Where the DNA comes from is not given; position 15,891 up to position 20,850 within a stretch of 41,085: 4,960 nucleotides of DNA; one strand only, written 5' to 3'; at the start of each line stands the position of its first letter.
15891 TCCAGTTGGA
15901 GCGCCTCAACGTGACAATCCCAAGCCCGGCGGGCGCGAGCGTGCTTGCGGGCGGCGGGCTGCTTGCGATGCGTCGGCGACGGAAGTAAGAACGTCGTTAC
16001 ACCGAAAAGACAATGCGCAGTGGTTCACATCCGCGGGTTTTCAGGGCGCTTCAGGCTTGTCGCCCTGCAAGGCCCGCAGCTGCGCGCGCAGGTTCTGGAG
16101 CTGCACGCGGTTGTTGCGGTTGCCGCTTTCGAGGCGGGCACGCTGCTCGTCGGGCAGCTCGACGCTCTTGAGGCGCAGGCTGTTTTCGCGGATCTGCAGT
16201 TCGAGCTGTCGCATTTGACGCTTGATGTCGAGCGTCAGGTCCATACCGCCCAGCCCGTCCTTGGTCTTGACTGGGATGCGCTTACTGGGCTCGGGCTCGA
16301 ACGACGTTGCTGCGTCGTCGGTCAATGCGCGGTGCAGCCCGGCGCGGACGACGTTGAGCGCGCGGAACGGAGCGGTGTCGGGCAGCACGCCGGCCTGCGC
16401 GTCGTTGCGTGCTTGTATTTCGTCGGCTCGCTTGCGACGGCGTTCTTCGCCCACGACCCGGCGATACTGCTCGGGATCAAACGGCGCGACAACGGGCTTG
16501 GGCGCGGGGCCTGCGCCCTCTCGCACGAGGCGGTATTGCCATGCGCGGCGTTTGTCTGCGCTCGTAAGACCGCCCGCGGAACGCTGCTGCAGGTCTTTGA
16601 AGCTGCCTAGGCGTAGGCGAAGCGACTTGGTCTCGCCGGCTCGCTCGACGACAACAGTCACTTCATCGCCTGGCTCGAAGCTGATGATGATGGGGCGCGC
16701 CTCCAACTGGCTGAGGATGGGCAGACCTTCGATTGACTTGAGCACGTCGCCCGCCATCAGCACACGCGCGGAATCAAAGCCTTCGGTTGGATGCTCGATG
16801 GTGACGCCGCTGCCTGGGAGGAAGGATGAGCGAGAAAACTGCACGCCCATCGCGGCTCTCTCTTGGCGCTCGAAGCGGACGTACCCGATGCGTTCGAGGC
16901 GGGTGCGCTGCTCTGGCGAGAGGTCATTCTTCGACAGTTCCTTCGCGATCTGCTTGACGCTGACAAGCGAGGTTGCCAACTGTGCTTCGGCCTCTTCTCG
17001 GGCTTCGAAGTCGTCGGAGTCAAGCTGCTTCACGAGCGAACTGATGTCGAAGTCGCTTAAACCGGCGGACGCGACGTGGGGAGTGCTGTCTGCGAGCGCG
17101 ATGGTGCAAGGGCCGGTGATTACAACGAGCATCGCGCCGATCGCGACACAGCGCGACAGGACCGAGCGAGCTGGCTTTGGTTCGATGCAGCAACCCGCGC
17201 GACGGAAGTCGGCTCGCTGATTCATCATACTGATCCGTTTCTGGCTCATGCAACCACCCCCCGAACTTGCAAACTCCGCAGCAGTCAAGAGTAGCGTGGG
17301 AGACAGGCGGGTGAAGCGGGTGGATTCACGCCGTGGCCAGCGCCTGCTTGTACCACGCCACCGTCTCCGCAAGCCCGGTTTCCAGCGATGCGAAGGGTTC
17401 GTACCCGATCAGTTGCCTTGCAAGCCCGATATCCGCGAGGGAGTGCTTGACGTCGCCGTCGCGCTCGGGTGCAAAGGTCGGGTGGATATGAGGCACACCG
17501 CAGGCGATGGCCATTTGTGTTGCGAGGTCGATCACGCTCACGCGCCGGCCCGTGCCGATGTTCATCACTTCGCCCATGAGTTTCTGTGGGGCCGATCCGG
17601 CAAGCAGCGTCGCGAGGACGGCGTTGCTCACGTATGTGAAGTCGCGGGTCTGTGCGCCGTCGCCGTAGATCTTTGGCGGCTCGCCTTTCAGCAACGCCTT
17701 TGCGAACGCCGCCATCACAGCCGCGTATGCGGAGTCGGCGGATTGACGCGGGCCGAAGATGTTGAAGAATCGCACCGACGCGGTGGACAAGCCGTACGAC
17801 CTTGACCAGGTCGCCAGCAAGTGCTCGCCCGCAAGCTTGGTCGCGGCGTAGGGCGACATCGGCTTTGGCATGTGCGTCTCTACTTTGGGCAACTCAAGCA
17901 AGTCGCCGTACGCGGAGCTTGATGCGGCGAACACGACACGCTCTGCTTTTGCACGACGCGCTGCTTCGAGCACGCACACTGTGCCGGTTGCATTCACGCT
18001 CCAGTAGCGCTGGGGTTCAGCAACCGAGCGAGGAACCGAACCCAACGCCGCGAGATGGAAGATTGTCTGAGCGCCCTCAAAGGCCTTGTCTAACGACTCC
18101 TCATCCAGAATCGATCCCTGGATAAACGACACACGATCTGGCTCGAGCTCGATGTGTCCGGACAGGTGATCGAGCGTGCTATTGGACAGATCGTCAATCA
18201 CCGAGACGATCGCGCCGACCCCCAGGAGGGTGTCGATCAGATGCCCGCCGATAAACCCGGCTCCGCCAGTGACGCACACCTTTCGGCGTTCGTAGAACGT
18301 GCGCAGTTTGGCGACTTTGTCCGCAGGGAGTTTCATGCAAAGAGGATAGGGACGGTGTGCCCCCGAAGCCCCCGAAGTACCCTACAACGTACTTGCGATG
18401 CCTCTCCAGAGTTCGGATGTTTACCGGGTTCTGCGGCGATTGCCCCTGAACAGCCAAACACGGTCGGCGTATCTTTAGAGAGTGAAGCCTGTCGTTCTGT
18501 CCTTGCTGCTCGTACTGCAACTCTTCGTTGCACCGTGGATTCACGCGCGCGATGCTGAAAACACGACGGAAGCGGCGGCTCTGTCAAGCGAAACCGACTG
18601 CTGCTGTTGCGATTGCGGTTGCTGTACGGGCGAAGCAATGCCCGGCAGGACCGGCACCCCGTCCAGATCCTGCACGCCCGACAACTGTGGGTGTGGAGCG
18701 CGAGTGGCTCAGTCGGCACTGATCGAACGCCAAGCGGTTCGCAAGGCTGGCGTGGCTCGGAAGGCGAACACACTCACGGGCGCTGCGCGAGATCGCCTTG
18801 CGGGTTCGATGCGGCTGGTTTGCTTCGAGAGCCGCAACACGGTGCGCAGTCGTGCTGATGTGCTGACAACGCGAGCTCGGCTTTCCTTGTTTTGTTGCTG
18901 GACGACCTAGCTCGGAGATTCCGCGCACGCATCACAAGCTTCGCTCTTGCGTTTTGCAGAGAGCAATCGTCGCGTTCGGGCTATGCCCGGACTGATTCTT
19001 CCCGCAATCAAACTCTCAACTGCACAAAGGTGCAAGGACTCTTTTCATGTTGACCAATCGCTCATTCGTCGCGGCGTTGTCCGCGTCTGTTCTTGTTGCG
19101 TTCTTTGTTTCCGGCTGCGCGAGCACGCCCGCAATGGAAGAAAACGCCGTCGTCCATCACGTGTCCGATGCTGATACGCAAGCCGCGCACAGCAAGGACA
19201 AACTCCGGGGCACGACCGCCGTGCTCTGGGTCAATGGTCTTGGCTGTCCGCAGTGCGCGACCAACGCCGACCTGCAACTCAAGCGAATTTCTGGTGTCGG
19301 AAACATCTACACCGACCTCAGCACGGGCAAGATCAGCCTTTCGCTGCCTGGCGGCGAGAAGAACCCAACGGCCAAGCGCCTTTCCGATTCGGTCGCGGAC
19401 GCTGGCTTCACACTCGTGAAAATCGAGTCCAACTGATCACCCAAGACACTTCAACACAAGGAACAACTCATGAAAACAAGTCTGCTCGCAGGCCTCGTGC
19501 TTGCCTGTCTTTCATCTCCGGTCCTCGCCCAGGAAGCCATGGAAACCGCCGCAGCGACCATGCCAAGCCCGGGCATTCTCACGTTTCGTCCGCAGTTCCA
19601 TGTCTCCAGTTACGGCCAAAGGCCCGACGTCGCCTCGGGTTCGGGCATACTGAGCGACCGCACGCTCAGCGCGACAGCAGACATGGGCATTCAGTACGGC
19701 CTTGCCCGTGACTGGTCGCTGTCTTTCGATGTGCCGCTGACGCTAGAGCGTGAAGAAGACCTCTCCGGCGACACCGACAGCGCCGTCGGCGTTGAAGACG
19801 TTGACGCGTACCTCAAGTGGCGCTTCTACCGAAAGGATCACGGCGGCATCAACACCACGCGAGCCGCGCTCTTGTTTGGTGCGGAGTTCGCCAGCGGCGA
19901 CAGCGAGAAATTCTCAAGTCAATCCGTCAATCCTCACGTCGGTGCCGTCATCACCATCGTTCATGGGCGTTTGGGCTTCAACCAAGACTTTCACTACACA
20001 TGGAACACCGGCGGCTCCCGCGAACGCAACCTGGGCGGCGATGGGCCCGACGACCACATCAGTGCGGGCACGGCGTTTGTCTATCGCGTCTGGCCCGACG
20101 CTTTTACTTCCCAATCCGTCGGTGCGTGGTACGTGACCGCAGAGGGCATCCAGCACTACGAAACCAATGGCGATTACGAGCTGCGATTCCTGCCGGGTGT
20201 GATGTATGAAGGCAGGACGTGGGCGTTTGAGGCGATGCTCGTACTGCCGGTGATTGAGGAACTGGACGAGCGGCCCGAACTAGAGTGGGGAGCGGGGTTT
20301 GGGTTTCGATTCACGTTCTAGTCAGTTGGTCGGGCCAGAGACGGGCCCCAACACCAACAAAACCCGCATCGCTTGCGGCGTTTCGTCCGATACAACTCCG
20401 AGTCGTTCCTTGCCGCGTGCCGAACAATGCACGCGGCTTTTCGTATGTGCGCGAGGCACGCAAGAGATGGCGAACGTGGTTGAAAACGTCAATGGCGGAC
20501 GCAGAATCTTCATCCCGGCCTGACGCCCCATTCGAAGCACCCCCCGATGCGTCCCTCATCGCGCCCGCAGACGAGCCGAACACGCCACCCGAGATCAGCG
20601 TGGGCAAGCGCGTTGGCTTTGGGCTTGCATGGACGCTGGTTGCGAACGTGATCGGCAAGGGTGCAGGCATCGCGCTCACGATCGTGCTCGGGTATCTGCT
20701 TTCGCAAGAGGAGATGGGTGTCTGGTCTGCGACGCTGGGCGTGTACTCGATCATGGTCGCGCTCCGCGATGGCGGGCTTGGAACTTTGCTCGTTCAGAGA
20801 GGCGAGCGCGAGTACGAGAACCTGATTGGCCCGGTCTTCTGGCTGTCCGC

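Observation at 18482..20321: Secreted poly-cysteine protein + HMA lipoprotein + outer-membrane barrel: candidate uncharacterised envelope metal-handling module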

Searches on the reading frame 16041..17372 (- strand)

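Call 3: search_protein_families(library=pfam, proteins=[window:16041-17372:-], max_evalue=0.1)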
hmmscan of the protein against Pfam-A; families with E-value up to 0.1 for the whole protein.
window:16041-17372:- (443 aa): 2 families
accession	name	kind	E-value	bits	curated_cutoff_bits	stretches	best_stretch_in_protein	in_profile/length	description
PF13180.12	PDZ_2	-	1.3e-06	29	27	1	174-254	2-79/80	PDZ domain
PF15188.11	CCDC-167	-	0.0069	17.1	27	0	127-161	8-42/84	Coiled-coil domain-containing protein 167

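Call 4: search_protein_families(library=ncbifam, proteins=[window:16041-17372:-], max_evalue=0.1)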
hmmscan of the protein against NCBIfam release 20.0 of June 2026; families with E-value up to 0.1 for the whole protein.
window:16041-17372:- (443 aa): 4 families
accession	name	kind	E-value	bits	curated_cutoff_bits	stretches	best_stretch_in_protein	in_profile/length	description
TIGR02037.1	degP_htrA_DO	subfamily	0.0003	19.8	416.2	1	205-266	277-338/434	Do family serine endopeptidase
NF040960.1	MamE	equivalog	0.013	14.1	800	1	187-258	466-538/659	magnetosome formation protease MamE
NF007526.1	PRK10139.1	equivalog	0.029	13.1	756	1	205-255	309-359/456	serine endoprotease DegQ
NF008147.1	PRK10898.1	equivalog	0.061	12.5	408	1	163-256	256-348/352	outer membrane-stress sensor serine endopeptidase DegS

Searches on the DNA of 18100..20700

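Call 58: search_rna_families(source=window, start=18100, end=20700, threshold=evalue, max_evalue=1)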
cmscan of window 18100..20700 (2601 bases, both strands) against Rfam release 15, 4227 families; matches with E-value up to 1: 0.
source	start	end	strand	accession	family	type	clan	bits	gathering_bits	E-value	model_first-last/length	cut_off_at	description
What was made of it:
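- Tried and rejected: No Rfam family matches in 18100-20700 (call 58).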

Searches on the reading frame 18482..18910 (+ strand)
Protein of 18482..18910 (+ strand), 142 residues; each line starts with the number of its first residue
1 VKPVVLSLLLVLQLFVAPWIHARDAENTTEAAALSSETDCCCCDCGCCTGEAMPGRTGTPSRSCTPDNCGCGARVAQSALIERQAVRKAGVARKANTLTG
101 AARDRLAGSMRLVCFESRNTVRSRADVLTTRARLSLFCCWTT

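Call 3: search_protein_families(library=pfam, proteins=[window:18482-18910:+], max_evalue=0.1)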
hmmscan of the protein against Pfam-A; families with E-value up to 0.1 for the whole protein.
window:18482-18910:+ (142 aa): 0 families

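Call 4: search_protein_families(library=ncbifam, proteins=[window:18482-18910:+], max_evalue=0.1)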
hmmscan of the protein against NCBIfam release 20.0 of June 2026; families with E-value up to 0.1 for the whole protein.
window:18482-18910:+ (142 aa): 0 families

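Call 7: find_homologous_proteins(query=window:18482-18907:+, max_evalue=0.01)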
Query window:18482-18907:+: 165 candidates shared short words with the query, none scored E <= 0.01.
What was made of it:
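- Tried and rejected: Word-indexed homology search with ORF1 found nothing, not even the ORF itself (call 7).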

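Call 31: search_protein_representatives(protein=window:18482-18907:+)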
Query: 142 residues. Proteins with E-value up to 0.001 (for the whole library): 3; up to 1e-10: 2; up to 1e-30: 0. The best 3 are listed.
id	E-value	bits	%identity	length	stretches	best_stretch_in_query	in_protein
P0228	2.2e-11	60.3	41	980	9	26-56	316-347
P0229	8.6e-11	58.3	45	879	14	97-129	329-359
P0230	3.0e-04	37.2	29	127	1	24-121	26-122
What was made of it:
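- A word-indexed search of 5.8 billion proteins did not return even the window's own ORF (call 7), and phmmer against 1.84 billion representatives gave only spurious repeat hits (call 31).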

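Call 36: search_protein_families(library=pfam, alignment_id=A2, max_evalue=0.01)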
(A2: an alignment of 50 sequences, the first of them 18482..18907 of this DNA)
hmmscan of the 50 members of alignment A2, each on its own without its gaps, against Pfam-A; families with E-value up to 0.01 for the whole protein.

A. member 1, window:18482-18907:+ (142 aa): 0 families

B. families by the number of members that match (of 50 scanned): 0 families

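Call 37: search_protein_families(library=ncbifam, alignment_id=A2, max_evalue=0.01)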
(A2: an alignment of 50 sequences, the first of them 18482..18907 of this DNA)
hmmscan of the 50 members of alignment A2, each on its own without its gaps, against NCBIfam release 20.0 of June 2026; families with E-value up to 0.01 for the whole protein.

A. member 1, window:18482-18907:+ (142 aa): 0 families

B. families by the number of members that match (of 50 scanned): 0 families
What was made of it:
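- On Known Cys-rich copper proteins with Pfam or NCBIfam models (bacterial metallothionein, CopG/DUF411, Csp): None of the 50 family members hits any Pfam or NCBIfam model at E up to 0.01 (calls 36, 37).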

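Call 53: predict_structure(protein=window:18482-18907:+)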
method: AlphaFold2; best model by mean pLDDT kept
length: 142 residues; sequences in the alignment: 1
mean_pLDDT: 52.9   pTM: 0.25
mean pLDDT of the five models: 52.9, 50.1, 49.0, 44.7, 43.7
residues with pLDDT >= 90: 0; 70-90: 16; 50-70: 50; < 50: 76
segments of 3 or more residues with pLDDT < 50: 32-37, 51-54, 70-73, 75-77, 79-81, 85-87, 89-131
pLDDT, mean of each block of 10 residues (from residue 1): 79 77 57 49 56 48 52 47 48 45 47 45 43 51 47
secondary structure, 60 per line:
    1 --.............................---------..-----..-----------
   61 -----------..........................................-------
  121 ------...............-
elements in order: H3-31 H72-113 H127-141
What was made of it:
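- Tried and rejected: Single-sequence AF2 of ORF1 gave pLDDT 53 and is uninformative (call 53).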

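Call 79: search_solved_structures(query=A2, max_evalue=10)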
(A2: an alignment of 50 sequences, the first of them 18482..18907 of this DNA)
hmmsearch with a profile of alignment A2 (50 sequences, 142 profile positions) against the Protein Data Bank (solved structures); distinct sequences matched with E-value up to 10: 2.
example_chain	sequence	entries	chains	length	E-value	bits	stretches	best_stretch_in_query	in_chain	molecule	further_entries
9u9b_A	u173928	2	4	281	0.022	19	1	4-75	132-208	Middle S protein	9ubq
9ugo_C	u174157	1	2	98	0.031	18.5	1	4-75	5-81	Middle S protein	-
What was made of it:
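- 18482..18910 (+): Gene for a secreted Cys-rich protein (142 aa, GTG start). It belongs to a previously unmodelled family. No Pfam, NCBIfam or PDB match (calls 36, 37, 79).
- On Known Cys-rich copper proteins with Pfam or NCBIfam models (bacterial metallothionein, CopG/DUF411, Csp): The only PDB profile hits are compositional, at E 0.02 (call 79).
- Closest known: Metallothioneins and other Cu. Different: No sequence match to any of these families (calls 36, 37, 79).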
